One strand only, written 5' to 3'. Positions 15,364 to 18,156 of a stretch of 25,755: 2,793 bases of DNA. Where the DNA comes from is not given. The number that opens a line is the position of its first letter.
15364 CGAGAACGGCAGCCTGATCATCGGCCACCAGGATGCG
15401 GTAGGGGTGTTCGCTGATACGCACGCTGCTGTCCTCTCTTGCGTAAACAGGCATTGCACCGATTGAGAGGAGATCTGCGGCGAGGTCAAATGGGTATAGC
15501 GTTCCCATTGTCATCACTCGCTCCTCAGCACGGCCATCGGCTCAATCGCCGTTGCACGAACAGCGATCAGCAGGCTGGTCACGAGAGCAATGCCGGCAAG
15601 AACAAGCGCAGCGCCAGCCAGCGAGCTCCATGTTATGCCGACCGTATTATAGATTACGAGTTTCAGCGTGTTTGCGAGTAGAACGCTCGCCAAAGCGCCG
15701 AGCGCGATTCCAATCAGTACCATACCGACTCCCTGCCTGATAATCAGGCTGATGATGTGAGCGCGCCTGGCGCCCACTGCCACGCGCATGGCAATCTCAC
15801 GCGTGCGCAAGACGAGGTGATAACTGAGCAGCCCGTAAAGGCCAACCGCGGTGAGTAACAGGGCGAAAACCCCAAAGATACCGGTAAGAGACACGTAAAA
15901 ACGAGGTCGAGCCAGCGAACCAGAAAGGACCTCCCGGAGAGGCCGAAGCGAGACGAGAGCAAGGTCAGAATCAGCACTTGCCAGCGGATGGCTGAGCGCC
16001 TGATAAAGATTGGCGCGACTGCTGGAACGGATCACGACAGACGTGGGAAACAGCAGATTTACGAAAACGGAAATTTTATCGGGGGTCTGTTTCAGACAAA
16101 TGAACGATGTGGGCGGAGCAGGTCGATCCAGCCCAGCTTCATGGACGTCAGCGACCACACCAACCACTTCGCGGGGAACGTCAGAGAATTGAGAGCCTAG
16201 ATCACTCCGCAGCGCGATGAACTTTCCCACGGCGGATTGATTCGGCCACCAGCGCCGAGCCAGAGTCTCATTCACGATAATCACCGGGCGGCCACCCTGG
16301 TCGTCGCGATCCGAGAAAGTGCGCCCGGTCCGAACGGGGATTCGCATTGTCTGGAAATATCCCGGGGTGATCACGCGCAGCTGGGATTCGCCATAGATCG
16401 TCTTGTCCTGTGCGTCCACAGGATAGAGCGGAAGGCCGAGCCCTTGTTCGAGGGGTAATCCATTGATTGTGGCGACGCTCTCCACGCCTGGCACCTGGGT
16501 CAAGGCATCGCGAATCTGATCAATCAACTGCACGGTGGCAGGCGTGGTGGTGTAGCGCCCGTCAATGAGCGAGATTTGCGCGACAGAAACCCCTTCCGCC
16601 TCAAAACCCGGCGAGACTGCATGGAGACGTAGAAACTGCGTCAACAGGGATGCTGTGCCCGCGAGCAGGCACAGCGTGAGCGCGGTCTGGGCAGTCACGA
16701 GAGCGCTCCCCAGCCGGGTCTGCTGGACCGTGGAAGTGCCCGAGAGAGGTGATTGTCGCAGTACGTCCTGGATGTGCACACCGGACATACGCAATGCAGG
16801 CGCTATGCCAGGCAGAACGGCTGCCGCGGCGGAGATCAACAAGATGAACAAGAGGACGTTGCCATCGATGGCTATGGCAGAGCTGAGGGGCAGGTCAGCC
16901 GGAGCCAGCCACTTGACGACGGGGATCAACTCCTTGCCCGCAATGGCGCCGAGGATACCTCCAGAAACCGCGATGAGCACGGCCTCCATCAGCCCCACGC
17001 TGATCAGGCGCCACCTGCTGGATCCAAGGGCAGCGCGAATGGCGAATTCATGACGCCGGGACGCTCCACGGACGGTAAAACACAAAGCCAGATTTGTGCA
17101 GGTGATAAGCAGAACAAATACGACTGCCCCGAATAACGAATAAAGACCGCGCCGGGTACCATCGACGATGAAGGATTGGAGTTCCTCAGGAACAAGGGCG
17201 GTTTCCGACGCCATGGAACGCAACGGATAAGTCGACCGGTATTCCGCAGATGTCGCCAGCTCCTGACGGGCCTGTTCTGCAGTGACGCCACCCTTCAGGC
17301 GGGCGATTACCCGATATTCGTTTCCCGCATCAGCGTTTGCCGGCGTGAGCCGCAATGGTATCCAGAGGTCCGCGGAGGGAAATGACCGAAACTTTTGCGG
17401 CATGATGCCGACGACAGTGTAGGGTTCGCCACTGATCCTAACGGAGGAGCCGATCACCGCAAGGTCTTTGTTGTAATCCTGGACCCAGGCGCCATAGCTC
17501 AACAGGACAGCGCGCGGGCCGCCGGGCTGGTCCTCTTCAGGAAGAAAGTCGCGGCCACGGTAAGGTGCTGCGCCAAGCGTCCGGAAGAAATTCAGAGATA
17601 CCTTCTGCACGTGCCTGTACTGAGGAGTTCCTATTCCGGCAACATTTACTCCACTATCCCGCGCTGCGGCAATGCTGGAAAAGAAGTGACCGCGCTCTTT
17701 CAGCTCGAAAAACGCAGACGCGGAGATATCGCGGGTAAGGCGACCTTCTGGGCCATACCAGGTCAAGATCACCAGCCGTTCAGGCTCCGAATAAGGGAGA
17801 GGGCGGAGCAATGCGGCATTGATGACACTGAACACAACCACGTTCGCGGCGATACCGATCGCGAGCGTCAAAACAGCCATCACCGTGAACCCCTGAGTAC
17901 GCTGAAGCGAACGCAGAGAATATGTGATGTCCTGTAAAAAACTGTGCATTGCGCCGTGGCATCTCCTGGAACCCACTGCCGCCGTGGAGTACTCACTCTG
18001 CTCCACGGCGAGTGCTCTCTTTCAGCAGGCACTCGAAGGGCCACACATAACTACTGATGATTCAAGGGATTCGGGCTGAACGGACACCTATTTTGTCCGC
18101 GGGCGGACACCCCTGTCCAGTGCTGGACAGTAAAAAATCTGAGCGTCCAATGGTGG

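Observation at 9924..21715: One tandem dyad motif (TGTCCR-N4-YGGACA twice, 20-bp period) occurs at four promoters, suggesting a sigma54 regulon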

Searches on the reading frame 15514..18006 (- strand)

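Call 7: search_protein_families(library=pfam, proteins=[window:15514-18006:-])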
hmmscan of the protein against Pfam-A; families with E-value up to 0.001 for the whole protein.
window:15514-18006:- (830 aa): 2 families
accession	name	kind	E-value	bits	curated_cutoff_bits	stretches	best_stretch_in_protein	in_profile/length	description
PF12704.14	MacB_PCD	-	2.1e-39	136.4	27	2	41-251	1-205/207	MacB-like periplasmic core domain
PF02687.27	FtsX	-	1.8e-19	70.4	25.5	2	710-823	2-120/120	FtsX-like permease C-terminal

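Call 30: search_protein_families(library=ncbifam, proteins=[window:15514-17949:-], max_evalue=0.001)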
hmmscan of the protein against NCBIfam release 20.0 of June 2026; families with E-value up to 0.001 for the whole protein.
window:15514-17949:- (811 aa): 3 families
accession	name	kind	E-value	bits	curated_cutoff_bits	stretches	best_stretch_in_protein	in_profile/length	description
TIGR03434.1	ADOP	subfamily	2.4e-224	747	622.3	1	4-811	1-803/803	ADOP family duplicated permease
NF007826.0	PRK10535.1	equivalog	5.1e-16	58.1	966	2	114-389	369-637/648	macrolide ABC transporter ATP-binding protein/permease MacB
NF038008.1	ABC_perm_DarB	equivalog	5.6e-09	34.5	700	1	267-481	271-476/777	darobactin export ABC transporter permease subunit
